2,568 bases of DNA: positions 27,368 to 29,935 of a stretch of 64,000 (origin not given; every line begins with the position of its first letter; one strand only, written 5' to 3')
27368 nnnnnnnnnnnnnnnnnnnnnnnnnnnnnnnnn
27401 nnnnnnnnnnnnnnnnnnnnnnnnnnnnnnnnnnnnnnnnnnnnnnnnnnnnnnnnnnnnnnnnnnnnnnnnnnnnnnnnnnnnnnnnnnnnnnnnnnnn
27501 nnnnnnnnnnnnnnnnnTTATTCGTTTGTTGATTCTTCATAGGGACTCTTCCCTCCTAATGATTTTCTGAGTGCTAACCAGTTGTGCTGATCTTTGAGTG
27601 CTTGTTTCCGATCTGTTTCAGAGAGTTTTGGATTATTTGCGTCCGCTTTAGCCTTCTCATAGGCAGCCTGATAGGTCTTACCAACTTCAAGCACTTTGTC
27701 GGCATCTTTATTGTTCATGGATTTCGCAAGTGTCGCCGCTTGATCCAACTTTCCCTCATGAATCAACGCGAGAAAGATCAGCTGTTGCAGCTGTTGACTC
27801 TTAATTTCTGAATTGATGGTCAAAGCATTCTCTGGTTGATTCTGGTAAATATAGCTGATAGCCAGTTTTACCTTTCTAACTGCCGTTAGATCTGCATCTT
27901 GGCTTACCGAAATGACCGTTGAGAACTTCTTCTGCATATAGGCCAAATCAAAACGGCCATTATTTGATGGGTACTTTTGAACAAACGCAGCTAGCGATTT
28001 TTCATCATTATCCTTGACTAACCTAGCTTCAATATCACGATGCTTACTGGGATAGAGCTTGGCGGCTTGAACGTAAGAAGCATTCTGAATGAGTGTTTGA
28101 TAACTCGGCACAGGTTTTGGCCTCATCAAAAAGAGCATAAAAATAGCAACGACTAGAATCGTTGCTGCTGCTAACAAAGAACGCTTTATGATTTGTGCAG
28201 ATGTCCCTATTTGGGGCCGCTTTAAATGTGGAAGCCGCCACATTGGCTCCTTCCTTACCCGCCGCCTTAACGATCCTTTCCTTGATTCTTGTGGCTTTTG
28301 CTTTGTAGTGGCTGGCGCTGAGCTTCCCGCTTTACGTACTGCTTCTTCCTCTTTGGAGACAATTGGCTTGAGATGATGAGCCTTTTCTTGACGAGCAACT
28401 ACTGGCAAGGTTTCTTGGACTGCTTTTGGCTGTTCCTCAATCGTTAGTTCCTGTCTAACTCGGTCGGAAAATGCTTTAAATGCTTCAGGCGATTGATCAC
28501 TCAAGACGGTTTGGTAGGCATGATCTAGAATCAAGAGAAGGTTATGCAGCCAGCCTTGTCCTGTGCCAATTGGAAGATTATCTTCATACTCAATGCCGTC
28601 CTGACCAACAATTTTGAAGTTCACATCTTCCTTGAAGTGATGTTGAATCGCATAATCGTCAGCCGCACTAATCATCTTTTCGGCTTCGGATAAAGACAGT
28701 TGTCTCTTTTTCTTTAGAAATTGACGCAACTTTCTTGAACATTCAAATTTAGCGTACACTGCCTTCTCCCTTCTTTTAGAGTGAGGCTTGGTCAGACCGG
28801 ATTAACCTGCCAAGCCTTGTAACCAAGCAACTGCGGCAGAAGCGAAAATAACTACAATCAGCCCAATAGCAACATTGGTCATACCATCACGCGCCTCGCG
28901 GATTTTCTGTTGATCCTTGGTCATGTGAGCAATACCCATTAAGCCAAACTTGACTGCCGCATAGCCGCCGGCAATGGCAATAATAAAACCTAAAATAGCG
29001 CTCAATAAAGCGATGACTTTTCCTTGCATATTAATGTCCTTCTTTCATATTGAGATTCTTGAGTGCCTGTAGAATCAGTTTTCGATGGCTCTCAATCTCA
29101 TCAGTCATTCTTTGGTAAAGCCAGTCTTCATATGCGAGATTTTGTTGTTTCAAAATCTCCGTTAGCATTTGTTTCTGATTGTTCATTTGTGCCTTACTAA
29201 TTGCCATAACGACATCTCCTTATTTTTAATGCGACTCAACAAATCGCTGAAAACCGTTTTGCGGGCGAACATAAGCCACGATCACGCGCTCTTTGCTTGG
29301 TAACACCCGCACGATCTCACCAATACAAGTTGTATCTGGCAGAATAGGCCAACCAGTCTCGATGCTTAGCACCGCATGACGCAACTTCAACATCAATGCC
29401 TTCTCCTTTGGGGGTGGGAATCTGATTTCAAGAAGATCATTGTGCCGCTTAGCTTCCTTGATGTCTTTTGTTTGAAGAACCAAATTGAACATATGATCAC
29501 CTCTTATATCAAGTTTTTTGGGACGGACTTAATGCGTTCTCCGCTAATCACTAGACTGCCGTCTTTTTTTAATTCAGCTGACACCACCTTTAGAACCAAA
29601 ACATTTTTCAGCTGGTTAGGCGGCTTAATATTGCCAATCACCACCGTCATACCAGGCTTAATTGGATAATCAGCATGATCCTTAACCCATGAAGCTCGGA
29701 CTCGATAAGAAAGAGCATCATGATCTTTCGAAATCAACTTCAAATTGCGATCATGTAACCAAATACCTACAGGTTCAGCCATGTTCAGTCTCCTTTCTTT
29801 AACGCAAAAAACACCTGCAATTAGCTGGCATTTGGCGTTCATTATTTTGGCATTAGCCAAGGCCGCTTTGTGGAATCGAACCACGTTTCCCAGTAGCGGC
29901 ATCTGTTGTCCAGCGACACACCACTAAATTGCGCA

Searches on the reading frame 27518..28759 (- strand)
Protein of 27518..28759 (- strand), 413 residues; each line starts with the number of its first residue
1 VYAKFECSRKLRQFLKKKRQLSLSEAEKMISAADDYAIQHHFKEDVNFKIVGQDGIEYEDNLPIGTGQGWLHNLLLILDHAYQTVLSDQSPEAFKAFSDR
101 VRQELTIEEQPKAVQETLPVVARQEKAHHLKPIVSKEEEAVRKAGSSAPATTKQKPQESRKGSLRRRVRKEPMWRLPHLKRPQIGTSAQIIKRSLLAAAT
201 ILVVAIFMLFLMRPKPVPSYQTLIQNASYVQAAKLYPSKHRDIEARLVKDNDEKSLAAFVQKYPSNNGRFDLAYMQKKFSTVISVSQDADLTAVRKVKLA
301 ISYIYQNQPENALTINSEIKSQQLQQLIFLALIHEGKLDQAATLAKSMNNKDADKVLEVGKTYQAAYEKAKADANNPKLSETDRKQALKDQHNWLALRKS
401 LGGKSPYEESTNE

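Call 19: search_protein_families(library=pfam, proteins=[window:27518-28759:-], max_evalue=1)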
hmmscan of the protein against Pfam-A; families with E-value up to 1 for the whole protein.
window:27518-28759:- (413 aa): 3 families
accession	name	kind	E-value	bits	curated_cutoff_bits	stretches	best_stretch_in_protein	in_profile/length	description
PF18840.6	LPD25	-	0.00098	20.2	27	1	15-76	18-85/97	Large polyvalent protein associated domain 25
PF18929.5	DUF5678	-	0.13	12.6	23.2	1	354-373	16-35/49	Family of unknown function (DUF5678)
PF23556.1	TPR_Vps41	-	0.21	11.2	27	1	250-343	75-163/333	Vps41 TPR-like region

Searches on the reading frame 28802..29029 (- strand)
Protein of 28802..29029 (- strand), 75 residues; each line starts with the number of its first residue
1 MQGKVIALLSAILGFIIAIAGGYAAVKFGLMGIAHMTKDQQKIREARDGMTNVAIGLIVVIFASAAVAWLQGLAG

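Call 19: search_protein_families(library=pfam, proteins=[window:28802-29029:-], max_evalue=1)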
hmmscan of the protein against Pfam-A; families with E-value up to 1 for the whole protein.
window:28802-29029:- (75 aa): 2 families
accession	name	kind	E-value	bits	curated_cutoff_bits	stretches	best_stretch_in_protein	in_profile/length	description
PF18895.5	T4SS_pilin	-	4.6e-07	30.3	26.6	1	6-65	6-66/71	Type IV secretion system pilin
PF23858.1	DUF7220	-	0.48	11.3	28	0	45-73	7-35/70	Family of unknown function (DUF7220)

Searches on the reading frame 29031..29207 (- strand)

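Call 19: search_protein_families(library=pfam, proteins=[window:29031-29207:-], max_evalue=1)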
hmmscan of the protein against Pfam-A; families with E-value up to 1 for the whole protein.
window:29031-29207:- (58 aa): 3 families
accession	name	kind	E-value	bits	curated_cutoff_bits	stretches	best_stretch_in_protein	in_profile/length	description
PF08112.16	ATP-synt_E_2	-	0.017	15.8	25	1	5-46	17-54/56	ATP synthase epsilon subunit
PF19490.4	DUF6025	-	0.034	13.3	25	1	4-52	136-184/456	Family of unknown function (DUF6025)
PF20441.4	TerL_nuclease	-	0.058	13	24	1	2-42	162-202/286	Terminase large subunit, endonuclease domain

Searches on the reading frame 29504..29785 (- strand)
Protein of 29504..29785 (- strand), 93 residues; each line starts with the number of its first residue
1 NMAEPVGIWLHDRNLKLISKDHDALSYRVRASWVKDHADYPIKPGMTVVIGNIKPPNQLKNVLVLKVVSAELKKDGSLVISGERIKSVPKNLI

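Call 19: search_protein_families(library=pfam, proteins=[window:29504-29785:-], max_evalue=1)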
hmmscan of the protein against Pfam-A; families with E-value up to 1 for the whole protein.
window:29504-29785:- (93 aa): 2 families
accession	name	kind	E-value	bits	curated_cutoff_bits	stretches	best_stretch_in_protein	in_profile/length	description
PF13299.11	CPSF100_C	-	0.15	12.6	24.1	1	46-82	95-130/163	Cleavage and polyadenylation factor 2 C-terminal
PF15402.11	MELT_2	-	0.28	11.5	24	1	46-58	13-25/26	MELT motif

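Call 32: search_protein_families(library=ncbifam, proteins=[window:29504-29785:-], max_evalue=10)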
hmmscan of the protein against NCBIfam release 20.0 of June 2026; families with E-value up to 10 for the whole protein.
window:29504-29785:- (93 aa): 0 families
